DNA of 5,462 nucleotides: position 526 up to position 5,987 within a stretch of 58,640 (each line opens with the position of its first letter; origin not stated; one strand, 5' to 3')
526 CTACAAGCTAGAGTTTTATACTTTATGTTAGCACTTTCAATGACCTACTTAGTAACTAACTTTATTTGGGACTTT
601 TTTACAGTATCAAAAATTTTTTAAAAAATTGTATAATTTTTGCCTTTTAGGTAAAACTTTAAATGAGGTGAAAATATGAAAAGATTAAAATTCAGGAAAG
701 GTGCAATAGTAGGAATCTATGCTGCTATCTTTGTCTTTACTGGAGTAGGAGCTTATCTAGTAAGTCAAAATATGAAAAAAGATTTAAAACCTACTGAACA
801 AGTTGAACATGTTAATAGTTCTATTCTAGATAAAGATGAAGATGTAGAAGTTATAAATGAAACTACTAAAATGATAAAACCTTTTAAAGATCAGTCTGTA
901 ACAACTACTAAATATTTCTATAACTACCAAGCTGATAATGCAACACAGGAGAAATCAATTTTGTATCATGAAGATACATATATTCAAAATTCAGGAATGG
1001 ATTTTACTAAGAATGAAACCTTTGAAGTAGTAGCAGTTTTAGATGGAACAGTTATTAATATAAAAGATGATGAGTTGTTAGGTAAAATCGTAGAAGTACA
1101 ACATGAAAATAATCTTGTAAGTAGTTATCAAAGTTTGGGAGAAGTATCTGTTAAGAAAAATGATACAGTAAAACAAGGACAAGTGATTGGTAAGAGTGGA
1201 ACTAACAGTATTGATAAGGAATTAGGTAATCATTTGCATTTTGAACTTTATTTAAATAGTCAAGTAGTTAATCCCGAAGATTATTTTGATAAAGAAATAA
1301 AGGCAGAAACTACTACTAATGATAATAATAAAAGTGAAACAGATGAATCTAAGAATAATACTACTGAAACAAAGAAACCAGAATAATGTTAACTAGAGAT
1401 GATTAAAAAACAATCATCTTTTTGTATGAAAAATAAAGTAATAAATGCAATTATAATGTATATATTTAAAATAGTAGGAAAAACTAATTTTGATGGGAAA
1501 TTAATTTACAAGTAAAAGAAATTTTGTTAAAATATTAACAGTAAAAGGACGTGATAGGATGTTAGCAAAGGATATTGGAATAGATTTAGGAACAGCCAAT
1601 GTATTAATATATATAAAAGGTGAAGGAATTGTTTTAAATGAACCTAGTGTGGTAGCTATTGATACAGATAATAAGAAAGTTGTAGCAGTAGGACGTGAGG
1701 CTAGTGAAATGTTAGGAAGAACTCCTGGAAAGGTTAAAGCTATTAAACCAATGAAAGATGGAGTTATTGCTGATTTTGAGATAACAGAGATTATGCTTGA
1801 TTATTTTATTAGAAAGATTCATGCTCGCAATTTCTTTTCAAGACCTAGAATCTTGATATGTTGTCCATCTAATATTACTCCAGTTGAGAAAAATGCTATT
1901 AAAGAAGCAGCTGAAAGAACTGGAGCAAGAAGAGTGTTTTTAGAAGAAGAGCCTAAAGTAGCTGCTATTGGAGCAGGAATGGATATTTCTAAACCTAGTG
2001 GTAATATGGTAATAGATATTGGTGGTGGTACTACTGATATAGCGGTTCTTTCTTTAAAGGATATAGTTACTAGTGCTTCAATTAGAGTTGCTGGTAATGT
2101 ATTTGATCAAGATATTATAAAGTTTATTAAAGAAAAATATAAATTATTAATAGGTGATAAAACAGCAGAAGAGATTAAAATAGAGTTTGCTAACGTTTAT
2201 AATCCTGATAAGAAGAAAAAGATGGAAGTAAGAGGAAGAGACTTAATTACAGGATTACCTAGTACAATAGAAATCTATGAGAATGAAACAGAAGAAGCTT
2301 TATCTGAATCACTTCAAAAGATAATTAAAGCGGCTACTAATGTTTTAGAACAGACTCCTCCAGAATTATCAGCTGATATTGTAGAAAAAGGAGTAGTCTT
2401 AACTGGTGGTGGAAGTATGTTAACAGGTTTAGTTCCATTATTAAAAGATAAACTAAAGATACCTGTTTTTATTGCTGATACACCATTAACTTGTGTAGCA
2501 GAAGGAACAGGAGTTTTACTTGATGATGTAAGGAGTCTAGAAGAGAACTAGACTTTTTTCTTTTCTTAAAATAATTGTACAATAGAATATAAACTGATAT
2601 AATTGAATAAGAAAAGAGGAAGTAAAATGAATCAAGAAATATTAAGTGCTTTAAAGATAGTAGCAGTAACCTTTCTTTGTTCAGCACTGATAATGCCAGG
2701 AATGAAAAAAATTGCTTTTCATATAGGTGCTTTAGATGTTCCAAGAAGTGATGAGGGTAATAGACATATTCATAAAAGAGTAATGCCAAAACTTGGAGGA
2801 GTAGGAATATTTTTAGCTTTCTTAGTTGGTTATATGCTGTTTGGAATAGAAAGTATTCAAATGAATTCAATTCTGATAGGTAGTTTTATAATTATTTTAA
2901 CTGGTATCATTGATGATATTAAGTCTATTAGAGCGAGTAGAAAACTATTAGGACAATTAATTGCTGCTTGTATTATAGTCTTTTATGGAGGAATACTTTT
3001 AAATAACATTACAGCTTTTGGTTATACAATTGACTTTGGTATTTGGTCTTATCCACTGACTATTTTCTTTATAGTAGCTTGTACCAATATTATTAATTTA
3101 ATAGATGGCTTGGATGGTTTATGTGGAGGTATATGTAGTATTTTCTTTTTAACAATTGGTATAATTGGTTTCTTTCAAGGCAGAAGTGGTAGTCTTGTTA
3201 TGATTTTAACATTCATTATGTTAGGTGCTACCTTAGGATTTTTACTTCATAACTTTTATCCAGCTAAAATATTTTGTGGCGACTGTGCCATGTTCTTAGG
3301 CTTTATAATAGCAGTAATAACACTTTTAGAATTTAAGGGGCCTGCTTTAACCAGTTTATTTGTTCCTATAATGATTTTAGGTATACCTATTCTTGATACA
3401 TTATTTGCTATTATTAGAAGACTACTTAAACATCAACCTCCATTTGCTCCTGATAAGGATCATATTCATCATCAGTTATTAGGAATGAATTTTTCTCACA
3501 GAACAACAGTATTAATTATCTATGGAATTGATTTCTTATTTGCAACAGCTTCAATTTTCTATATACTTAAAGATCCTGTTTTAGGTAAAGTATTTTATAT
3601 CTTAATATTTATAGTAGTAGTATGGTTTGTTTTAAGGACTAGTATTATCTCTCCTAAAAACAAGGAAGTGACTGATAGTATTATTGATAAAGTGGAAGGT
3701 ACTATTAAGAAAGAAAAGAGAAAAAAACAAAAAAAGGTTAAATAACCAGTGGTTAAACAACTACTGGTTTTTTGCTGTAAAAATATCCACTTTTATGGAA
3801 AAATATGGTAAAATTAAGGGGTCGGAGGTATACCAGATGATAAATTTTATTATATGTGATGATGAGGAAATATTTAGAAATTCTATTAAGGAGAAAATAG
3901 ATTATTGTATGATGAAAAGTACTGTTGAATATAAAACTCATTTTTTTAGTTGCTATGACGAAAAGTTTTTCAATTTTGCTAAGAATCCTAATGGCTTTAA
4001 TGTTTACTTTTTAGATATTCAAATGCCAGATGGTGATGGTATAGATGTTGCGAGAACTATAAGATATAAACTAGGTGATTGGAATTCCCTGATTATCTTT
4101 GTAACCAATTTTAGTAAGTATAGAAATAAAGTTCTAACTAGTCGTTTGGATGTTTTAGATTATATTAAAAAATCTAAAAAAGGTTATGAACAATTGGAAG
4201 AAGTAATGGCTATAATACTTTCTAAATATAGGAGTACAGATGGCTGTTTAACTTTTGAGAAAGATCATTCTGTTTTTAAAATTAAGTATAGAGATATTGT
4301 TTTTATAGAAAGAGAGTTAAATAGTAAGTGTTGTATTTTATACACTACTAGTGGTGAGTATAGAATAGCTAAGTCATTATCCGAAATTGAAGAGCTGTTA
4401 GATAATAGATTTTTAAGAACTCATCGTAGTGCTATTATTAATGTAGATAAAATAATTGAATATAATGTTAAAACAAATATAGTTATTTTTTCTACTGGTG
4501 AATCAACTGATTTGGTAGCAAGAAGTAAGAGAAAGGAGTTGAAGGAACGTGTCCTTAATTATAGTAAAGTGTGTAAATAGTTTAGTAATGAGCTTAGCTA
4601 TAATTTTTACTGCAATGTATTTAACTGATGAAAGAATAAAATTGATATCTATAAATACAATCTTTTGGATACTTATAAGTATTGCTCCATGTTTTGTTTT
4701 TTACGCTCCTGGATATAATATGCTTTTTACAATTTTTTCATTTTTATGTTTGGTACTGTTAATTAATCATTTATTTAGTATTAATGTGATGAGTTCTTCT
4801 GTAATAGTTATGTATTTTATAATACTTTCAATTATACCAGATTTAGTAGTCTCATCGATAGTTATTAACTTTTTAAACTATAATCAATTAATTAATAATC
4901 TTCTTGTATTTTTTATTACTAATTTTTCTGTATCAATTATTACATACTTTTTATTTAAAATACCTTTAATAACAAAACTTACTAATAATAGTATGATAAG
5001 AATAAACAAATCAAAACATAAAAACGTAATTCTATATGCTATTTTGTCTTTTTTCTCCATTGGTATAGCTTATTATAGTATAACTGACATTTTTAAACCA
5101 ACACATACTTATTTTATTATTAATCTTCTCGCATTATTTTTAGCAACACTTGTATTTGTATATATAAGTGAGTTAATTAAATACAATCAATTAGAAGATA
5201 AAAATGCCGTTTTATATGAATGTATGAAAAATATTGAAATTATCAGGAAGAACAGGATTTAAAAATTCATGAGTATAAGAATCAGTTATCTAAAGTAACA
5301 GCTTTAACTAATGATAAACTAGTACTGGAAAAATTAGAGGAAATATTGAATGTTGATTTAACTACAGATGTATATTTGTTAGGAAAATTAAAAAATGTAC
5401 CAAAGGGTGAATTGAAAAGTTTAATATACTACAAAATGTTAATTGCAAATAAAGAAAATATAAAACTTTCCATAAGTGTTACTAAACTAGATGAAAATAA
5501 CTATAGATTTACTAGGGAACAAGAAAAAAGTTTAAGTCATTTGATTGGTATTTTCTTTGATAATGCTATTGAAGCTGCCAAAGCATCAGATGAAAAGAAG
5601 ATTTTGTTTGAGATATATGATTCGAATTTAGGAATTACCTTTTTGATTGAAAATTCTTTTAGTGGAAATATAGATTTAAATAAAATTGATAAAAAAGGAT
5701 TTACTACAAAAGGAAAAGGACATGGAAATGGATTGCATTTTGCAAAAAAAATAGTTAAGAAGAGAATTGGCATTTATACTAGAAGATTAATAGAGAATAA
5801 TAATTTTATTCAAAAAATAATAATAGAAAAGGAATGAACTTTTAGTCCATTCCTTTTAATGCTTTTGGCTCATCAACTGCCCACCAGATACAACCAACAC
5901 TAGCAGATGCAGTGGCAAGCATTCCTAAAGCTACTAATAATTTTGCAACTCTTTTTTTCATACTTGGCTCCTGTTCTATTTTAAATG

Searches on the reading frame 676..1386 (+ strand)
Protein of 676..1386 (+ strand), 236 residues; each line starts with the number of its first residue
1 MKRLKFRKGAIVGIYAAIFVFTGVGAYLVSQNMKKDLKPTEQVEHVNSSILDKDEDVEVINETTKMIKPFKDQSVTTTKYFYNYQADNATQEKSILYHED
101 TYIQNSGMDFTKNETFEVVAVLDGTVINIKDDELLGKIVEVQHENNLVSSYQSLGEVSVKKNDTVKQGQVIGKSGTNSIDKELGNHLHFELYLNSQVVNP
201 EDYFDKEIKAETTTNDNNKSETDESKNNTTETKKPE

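Call 43: search_protein_families(library=pfam, proteins=[window:676-1386:+], max_evalue=10)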
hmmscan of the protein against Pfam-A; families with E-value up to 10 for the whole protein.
window:676-1386:+ (236 aa): 4 families
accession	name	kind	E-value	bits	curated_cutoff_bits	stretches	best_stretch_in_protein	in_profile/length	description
PF01551.29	Peptidase_M23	-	3e-23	82.3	28.7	1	105-200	3-96/96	Peptidase family M23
PF13533.13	Biotin_lipoyl_2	-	0.0044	17.3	29.8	1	156-171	13-28/32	Biotin-lipoyl like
PF13375.12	RnfC_N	-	0.11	13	25.6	1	155-175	42-62/101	RnfC Barrel sandwich hybrid domain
PF20599.3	DUF6796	-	0.27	11.3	26.9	1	1-50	1-49/225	Family of unknown function (DUF6796)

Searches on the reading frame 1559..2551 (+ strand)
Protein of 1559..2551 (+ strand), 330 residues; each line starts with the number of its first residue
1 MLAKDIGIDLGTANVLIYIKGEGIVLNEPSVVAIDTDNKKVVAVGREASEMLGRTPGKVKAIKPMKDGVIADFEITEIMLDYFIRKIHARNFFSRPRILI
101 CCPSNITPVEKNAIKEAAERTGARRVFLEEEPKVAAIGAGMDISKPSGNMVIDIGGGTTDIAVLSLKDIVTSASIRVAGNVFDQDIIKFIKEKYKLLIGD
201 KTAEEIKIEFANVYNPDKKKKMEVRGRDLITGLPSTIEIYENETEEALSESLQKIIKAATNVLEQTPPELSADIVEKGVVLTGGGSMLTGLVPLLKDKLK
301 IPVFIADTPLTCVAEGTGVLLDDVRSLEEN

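Call 43: search_protein_families(library=pfam, proteins=[window:1559-2551:+], max_evalue=10)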
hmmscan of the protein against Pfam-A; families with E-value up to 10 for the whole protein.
window:1559-2551:+ (330 aa): 12 families
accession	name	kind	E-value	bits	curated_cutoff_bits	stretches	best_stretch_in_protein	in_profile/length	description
PF06723.19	MreB_Mbl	-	1.4e-145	484.7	27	1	4-328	2-326/327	MreB/Mbl protein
PF14450.12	FtsA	-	2.1e-11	44.7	31.8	1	150-308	1-112/127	Cell division protein FtsA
PF00012.26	HSP70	-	1.9e-09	36.8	20.6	1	98-267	136-321/599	Hsp70 protein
PF00022.25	Actin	-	5.2e-09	35.6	27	2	29-193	31-190/410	Actin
PF06277.17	EutA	-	6.4e-05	22.4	27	1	133-205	126-205/475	Ethanolamine utilisation protein EutA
PF25216.1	Volactin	-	0.00023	21.2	35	2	241-314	232-314/321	Volactin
PF11104.14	PilM_2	-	0.00031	20.2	27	1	278-308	277-307/340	Type IV pilus assembly protein PilM;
PF08841.16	DDR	-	0.00058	19.4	24.6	1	121-207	107-188/328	Diol dehydratase reactivase ATPase-like domain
PF21522.3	MreB-like_C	-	0.0043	18.1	27.8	1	151-288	1-116/123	Archaeal actin homologue MreB-like, C-terminal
PF02541.22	Ppx-GppA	-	0.018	14.9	27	1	129-177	94-142/285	Ppx/GppA phosphatase family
PF22783.1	BapA_N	-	0.034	14.3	27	1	14-51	12-49/123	BapA, prefix-like domain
PF13286.11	HD_assoc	-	0.21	12.6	22.2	1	208-261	17-66/91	Phosphohydrolase-associated domain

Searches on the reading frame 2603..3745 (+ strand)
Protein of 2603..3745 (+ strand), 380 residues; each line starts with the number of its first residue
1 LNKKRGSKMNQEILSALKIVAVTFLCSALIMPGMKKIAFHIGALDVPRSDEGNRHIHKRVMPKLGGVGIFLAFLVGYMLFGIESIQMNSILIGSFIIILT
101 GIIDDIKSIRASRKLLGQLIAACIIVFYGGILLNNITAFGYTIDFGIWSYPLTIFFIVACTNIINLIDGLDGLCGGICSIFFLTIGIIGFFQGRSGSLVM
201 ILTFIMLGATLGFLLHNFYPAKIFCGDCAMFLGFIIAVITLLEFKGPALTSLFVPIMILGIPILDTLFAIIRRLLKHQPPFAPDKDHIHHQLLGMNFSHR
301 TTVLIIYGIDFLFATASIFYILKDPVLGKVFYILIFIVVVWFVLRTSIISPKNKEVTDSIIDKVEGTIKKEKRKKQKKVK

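Call 4: search_protein_families(library=pfam, proteins=[window:2603-3745:+], max_evalue=1)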
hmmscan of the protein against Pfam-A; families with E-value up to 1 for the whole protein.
window:2603-3745:+ (380 aa): 1 family
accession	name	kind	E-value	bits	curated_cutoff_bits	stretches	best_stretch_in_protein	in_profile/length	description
PF00953.26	Glycos_transf_4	-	2.9e-35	122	27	1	89-241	3-157/160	Glycosyl transferase family 4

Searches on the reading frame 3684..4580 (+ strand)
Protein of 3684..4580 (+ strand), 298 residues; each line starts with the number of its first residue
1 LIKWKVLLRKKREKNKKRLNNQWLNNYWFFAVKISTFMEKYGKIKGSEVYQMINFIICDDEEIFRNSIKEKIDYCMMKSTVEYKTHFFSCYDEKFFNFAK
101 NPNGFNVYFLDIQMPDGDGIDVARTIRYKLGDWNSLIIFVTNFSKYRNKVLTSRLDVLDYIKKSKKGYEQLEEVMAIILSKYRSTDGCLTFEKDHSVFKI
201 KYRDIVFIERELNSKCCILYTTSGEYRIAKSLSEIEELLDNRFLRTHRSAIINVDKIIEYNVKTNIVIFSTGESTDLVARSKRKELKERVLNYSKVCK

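Call 4: search_protein_families(library=pfam, proteins=[window:3684-4580:+], max_evalue=1)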
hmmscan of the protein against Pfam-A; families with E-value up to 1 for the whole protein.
window:3684-4580:+ (298 aa): 3 families
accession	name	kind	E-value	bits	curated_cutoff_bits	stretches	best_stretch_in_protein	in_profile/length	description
PF04397.21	LytTR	-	1.5e-16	60.8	22.6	1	196-289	2-96/98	LytTr DNA-binding domain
PF00072.30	Response_reg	-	9.2e-09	35.9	30.2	1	56-165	2-101/111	Response regulator receiver domain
PF23696.1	YneP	-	0.16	12.2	27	1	279-294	18-33/40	YneP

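Call 5: search_protein_families(library=ncbifam, proteins=[window:3684-4580:+], max_evalue=10)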
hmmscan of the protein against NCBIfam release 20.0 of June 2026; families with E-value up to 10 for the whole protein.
window:3684-4580:+ (298 aa): 37 families (the best 25 are shown)
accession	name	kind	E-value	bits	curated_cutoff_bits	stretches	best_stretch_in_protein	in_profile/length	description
NF046049.1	quorum_RR_AgrA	equivalog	1.2e-13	51.2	400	1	55-280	3-233/238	quorum-sensing response regulator AgrA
NF010684.1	PRK14084.1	equivalog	1.7e-13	50.9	375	2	180-288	141-250/254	response regulator transcription factor LytR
NF008677.0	PRK11697.1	equivalog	1.1e-06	28.2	246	1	52-289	1-234/238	two-component system response regulator BtsR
NF007005.1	PRK09468.1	equivalog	3.5e-06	26.6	331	1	101-234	44-173/237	osmolarity response regulator transcription factor OmpR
NF051850.1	RespRegRprY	equivalog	5.5e-06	25.9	370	1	53-178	5-120/234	response regulator transcription factor RprY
NF008318.0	PRK11107.1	equivalog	2.2e-05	22.7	890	1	103-186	710-788/920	two-component sensor histidine kinase BarA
NF045944.1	ResRegRpaBCyano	equivalog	3.1e-05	23.5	330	1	95-232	34-165/229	response regulator transcription factor RpaB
NF040534.1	resp_reg_YycF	equivalog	3.4e-05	23.2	340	1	106-183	46-120/231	response regulator YycF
NF053854.1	RespRegPhoBBctds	equivalog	6.7e-05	22.3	270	1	99-206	36-139/225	two-component system response regulator PhoB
NF007982.1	PRK10710.1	equivalog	8.4e-05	22.2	380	1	72-204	24-151/235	envelope stress response regulator BaeR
NF008302.0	PRK11091.1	equivalog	0.00018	19.8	838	1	101-163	566-628/779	aerobic respiration two-component sensor histidine kinase ArcB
NF033117.2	vanR_ACDEGLN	exception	0.00025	20.7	350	1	102-220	40-148/226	VanR-ABDEGLN family response regulator transcription factor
NF033791.1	ActR_PrrA_rreg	equivalog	0.0003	20.8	250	1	56-167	5-106/173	ActR/PrrA/RegA family redox response regulator transcription factor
NF041880.1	EPS_EpsF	equivalog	0.00039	19.1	900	1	104-161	39-97/492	response regulator EpsF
NF007977.0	PRK10701.1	equivalog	0.00055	19.5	330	1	107-165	48-103/241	two-component system response regulator RstA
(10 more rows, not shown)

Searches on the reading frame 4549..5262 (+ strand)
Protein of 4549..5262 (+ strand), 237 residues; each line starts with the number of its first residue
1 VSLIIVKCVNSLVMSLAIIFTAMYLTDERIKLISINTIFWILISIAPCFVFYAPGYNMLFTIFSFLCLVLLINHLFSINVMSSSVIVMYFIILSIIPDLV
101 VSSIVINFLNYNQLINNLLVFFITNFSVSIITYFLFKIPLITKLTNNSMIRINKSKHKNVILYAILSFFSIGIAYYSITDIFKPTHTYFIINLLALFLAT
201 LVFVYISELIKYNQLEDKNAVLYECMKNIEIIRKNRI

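Call 4: search_protein_families(library=pfam, proteins=[window:4549-5262:+], max_evalue=1)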
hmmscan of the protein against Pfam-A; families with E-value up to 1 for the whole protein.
window:4549-5262:+ (237 aa): 1 family
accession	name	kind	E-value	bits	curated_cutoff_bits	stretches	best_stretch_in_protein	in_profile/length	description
PF20556.3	DUF6768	-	0.051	13.7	27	1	160-231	44-113/123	Family of unknown function (DUF6768)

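Call 5: search_protein_families(library=ncbifam, proteins=[window:4549-5262:+], max_evalue=10)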
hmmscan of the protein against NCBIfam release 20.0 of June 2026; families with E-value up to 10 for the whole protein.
window:4549-5262:+ (237 aa): 0 families

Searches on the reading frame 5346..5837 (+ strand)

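Call 4: search_protein_families(library=pfam, proteins=[window:5346-5837:+], max_evalue=1)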
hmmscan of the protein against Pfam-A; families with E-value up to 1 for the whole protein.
window:5346-5837:+ (163 aa): 3 families
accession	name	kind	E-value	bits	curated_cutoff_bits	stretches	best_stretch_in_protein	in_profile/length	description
PF14501.12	HATPase_c_5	-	4.4e-12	46.3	22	1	62-160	5-101/102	GHKL domain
PF02518.31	HATPase_c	-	0.00022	22.1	26.4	1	59-142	2-88/111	Histidine kinase-, DNA gyrase B-, and HSP90-like ATPase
PF13581.12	HATPase_c_2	-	0.038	14.5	27.4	1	73-138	42-110/127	Histidine kinase-like ATPase domain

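Call 5: search_protein_families(library=ncbifam, proteins=[window:5346-5837:+], max_evalue=10)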
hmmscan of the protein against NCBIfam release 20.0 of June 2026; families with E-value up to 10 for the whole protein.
window:5346-5837:+ (163 aa): 6 families
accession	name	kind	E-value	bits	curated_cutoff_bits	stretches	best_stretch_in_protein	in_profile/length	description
NF046015.1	HisKinAgrCStaph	equivalog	2.6e-15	56.5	500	1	15-158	274-414/414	quorum-sensing sensor histidine kinase AgrC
NF008298.1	PRK11086.1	subfamily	1.1e-09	37.3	520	1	18-142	381-505/529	DcuS/MalK family sensor histidine kinase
NF038334.1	malate_HK_MalK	exception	0.00027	19.7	800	1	63-142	424-505/533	malate sensor histidine kinase MalK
NF011627.0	PRK15053.1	equivalog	0.0027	16.4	656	1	60-151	430-525/552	sensor histidine kinase DpiB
NF007688.0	PRK10364.1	equivalog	0.004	16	479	1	69-142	358-431/460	two-component system sensor histidine kinase ZraS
NF008468.0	PRK11360.1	equivalog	0.0073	14.7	646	1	62-140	506-586/616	two-component system sensor histidine kinase AtoS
